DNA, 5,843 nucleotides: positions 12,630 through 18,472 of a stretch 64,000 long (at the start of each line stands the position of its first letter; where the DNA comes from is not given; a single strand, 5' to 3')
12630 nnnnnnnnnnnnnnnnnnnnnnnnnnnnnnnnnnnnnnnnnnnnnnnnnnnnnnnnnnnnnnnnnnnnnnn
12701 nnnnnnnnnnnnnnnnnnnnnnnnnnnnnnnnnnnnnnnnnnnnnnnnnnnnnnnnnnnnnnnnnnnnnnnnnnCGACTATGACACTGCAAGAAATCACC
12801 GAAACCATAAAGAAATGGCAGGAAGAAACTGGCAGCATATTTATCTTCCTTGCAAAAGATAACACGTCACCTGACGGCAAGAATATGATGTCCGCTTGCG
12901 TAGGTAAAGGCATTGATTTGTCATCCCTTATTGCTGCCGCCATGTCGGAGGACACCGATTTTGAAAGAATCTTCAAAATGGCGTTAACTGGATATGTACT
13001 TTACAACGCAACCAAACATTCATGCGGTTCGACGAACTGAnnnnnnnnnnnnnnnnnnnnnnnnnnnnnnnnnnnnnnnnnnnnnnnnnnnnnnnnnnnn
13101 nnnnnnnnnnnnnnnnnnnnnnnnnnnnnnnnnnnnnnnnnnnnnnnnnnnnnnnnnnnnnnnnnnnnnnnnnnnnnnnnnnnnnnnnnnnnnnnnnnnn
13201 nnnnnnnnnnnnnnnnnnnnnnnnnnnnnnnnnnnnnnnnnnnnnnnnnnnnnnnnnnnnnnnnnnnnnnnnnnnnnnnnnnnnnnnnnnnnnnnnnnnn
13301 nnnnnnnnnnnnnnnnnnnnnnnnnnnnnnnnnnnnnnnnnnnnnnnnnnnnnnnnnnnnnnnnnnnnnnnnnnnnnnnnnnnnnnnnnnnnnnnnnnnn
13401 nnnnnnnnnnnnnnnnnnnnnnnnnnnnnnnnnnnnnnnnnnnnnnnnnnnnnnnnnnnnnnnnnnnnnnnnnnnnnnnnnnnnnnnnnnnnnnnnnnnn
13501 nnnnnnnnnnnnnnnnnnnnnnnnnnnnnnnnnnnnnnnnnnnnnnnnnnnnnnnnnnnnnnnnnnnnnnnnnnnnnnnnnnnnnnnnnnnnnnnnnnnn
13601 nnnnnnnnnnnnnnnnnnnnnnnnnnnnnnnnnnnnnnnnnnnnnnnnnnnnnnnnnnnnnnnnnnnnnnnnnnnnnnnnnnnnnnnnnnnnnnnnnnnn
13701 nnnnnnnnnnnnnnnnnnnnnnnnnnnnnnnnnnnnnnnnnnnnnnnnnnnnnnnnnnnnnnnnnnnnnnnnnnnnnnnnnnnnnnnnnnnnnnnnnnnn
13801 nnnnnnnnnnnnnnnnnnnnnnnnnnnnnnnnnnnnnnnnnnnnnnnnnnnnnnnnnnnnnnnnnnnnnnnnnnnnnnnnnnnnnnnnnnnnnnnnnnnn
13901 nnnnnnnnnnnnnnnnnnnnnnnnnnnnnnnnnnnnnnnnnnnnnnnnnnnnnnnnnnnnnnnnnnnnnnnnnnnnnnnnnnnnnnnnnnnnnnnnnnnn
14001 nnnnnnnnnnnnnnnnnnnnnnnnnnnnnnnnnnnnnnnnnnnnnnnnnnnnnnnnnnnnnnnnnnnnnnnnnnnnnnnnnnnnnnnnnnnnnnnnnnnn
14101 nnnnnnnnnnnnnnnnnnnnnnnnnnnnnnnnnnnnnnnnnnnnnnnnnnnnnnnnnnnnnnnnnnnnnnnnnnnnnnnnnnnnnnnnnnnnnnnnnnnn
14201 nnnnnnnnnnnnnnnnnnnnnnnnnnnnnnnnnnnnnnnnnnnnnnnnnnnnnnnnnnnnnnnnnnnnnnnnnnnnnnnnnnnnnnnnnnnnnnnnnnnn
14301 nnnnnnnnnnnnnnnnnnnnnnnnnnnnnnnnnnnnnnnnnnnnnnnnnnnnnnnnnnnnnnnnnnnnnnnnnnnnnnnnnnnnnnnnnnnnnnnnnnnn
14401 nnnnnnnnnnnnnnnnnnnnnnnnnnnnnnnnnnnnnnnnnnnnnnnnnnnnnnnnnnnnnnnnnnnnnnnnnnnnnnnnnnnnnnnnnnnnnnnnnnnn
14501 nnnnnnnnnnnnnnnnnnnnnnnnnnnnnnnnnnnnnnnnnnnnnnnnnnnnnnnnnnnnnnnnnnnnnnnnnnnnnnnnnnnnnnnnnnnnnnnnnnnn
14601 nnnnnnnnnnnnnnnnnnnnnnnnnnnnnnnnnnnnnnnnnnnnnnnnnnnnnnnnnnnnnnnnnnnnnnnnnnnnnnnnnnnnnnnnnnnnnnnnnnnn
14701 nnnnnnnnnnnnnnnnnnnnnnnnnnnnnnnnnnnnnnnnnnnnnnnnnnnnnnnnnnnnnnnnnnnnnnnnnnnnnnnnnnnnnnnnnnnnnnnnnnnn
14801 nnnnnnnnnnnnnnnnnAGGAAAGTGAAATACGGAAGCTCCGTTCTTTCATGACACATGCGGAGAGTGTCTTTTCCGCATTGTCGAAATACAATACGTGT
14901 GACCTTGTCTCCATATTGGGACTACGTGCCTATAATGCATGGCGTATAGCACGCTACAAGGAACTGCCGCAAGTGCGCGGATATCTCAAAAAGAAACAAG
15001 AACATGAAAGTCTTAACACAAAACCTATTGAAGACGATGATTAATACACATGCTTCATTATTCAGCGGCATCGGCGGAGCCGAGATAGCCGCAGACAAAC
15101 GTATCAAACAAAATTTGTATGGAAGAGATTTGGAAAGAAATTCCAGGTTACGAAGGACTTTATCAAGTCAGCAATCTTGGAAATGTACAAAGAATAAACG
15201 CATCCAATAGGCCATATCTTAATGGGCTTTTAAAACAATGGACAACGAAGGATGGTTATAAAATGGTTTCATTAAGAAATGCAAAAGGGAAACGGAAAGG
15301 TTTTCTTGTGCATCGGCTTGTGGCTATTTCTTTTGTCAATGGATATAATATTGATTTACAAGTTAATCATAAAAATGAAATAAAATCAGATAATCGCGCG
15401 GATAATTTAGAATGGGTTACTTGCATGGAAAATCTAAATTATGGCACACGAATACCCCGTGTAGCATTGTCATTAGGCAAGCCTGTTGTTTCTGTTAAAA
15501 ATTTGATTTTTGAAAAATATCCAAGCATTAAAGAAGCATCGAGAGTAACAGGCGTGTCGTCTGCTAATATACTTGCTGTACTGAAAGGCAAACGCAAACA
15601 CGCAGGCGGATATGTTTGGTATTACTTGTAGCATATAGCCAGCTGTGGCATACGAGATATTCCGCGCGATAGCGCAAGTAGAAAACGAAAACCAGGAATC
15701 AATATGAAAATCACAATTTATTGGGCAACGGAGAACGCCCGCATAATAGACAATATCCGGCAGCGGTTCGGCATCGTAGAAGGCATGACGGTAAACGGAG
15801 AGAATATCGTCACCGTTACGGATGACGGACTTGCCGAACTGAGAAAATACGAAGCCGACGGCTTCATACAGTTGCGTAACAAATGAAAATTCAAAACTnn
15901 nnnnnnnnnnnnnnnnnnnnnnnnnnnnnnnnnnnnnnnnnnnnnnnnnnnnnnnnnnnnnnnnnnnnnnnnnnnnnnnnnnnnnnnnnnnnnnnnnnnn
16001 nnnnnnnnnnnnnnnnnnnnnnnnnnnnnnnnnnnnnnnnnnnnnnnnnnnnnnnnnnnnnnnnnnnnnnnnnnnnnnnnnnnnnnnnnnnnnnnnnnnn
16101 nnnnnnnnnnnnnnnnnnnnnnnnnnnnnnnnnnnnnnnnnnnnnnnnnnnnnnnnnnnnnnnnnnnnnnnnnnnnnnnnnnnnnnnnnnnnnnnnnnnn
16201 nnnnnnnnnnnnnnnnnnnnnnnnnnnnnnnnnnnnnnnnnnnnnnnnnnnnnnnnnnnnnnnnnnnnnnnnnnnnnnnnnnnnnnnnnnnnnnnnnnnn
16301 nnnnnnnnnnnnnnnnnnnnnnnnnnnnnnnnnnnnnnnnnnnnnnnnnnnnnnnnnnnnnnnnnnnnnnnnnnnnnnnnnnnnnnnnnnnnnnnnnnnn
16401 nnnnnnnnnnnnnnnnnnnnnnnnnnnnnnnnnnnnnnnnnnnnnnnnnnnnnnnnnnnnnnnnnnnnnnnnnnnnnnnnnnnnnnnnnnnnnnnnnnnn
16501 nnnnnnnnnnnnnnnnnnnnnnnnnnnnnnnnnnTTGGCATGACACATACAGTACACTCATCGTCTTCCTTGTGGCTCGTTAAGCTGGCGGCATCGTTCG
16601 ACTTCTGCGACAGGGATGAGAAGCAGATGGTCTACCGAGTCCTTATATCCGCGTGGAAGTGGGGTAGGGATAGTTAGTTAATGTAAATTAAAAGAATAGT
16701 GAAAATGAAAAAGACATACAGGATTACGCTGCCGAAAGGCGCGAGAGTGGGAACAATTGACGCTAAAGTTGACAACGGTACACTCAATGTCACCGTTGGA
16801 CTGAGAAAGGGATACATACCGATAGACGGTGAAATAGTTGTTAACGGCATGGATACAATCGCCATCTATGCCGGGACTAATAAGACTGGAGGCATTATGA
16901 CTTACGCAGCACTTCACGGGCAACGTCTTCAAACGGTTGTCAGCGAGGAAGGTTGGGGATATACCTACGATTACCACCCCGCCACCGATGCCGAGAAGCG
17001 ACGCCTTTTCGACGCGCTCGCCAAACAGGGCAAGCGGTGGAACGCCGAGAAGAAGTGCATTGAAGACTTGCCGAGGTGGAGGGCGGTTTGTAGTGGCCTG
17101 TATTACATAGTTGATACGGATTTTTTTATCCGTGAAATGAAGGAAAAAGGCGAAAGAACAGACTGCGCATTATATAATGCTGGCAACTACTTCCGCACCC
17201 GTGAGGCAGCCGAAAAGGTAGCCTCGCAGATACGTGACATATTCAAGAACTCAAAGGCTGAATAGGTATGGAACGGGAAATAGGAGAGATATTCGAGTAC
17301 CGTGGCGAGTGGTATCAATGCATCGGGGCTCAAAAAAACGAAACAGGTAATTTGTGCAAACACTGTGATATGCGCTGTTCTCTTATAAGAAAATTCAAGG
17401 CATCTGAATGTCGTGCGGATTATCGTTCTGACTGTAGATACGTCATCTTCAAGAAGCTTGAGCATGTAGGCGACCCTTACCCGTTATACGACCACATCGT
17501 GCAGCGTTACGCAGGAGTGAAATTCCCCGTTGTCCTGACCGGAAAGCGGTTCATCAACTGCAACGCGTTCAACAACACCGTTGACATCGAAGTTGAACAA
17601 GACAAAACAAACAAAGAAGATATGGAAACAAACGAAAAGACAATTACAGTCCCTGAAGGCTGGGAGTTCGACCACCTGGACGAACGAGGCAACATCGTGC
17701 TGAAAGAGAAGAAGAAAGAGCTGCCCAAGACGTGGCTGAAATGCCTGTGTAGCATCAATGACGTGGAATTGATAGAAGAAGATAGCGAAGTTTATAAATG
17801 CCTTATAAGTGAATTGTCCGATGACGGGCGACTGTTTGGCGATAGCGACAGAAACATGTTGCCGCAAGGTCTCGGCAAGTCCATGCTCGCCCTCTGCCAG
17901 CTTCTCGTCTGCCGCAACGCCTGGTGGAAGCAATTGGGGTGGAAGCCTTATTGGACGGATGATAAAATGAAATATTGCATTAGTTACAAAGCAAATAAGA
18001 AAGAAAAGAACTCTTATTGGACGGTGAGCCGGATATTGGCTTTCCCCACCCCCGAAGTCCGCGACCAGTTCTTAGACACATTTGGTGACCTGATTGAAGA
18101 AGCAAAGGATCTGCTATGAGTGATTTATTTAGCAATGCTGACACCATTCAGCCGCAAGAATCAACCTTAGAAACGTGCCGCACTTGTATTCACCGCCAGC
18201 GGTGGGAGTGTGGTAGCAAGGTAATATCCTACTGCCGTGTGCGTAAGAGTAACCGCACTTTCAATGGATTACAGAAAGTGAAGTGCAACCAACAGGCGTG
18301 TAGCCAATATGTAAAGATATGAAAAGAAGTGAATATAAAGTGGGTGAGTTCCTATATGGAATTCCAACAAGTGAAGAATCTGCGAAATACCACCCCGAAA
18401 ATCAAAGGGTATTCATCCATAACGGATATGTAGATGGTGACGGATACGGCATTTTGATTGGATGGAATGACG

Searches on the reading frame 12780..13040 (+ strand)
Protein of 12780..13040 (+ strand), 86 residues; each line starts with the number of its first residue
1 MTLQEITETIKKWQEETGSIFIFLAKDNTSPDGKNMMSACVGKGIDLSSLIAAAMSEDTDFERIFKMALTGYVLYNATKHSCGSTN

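Call 17: search_protein_families(library=pfam, proteins=[window:12780-13040:+], max_evalue=0.01)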
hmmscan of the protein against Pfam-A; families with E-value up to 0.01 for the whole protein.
window:12780-13040:+ (86 aa): 0 families

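Call 41: search_protein_families(library=pfam, proteins=[window:12780-13040:+], max_evalue=5)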
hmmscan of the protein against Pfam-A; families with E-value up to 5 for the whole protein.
window:12780-13040:+ (86 aa): 2 families
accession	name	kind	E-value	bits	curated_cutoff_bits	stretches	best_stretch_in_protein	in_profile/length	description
PF02110.20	HK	-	0.054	13.3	27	1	31-78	174-218/247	Hydroxyethylthiazole kinase family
PF04809.18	HupH_C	-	0.24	11.6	23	1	3-44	8-49/118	HupH hydrogenase expression protein, C-terminal conserved region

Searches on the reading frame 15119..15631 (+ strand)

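Call 18: search_protein_families(library=pfam, proteins=[window:15119-15631:+], max_evalue=0.01)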
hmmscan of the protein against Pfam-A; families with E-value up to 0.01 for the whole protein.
window:15119-15631:+ (170 aa): 3 families
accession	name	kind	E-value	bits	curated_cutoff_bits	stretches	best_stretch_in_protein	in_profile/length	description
PF07463.16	NUMOD4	-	6.9e-14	52.2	23.4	1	3-53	1-49/49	NUMOD4 motif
PF22083.2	I-HmuI_NUMOD-like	-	5e-11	42.5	27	1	132-166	10-44/46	DNA endonuclease I-HmuI-like, NUMOD-like domain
PF13392.12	HNH_3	-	1.2e-08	34.9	24.8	1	63-105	2-44/46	HNH endonuclease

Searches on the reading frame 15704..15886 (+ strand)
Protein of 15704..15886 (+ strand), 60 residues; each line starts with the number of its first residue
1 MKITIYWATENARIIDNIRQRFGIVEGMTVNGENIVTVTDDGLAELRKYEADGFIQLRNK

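Call 18: search_protein_families(library=pfam, proteins=[window:15704-15886:+], max_evalue=0.01)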
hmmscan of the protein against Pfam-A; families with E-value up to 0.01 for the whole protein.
window:15704-15886:+ (60 aa): 0 families

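Call 41: search_protein_families(library=pfam, proteins=[window:15704-15886:+], max_evalue=5)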
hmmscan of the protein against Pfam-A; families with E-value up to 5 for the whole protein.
window:15704-15886:+ (60 aa): 1 family
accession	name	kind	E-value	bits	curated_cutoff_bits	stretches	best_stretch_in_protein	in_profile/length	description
PF24280.2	HVO_A0563_N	-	0.095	13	27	1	9-56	39-85/145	HVO_A0563, N-terminal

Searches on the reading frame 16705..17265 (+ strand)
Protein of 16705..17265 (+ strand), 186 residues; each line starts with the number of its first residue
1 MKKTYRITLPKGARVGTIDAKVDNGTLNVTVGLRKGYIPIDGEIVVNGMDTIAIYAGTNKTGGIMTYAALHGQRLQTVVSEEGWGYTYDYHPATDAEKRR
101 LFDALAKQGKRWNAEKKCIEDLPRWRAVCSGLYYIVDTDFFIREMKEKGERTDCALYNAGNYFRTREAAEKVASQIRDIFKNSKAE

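Call 18: search_protein_families(library=pfam, proteins=[window:16705-17265:+], max_evalue=0.01)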
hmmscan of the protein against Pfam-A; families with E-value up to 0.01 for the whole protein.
window:16705-17265:+ (186 aa): 0 families

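Call 33: search_protein_families(library=phrogs, proteins=[window:16705-17265:+], max_evalue=0.01)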
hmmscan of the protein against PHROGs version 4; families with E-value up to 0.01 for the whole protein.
window:16705-17265:+ (186 aa): 0 families

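Call 73: search_protein_families(library=ncbifam, proteins=[window:16705-17265:+], max_evalue=1)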
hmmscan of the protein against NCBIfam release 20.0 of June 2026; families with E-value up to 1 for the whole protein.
window:16705-17265:+ (186 aa): 1 family
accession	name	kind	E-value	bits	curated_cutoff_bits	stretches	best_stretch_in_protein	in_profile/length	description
NF003294.0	PRK04290.1-3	equivalog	0.0066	16.2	135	1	18-100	17-93/133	30S ribosomal protein S6e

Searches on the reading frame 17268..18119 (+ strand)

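Call 18: search_protein_families(library=pfam, proteins=[window:17268-18119:+], max_evalue=0.01)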
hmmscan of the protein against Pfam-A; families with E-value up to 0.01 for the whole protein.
window:17268-18119:+ (283 aa): 0 families

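Call 33: search_protein_families(library=phrogs, proteins=[window:17268-18119:+], max_evalue=0.01)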
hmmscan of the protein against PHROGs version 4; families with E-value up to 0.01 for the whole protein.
window:17268-18119:+ (283 aa): 0 families

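Call 73: search_protein_families(library=ncbifam, proteins=[window:17268-18119:+], max_evalue=1)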
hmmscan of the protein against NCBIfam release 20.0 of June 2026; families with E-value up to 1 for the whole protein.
window:17268-18119:+ (283 aa): 1 family
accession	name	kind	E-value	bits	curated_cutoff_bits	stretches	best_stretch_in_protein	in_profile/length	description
NF004424.0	PRK05766.1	equivalog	0.42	10.5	54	0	27-64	16-53/54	30S ribosomal protein S14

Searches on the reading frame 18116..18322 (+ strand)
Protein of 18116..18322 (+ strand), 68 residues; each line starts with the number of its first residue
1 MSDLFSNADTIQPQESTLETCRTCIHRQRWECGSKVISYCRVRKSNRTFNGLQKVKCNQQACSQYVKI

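Call 18: search_protein_families(library=pfam, proteins=[window:18116-18322:+], max_evalue=0.01)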
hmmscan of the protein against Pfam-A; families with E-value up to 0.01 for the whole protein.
window:18116-18322:+ (68 aa): 0 families

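Call 41: search_protein_families(library=pfam, proteins=[window:18116-18322:+], max_evalue=5)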
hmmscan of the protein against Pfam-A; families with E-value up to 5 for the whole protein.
window:18116-18322:+ (68 aa): 1 family
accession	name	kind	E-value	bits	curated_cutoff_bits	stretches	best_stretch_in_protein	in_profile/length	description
PF10656.15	DUF2483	-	0.048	14.2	27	1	35-60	27-52/72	Hypothetical protein of unknown function (DUF2483)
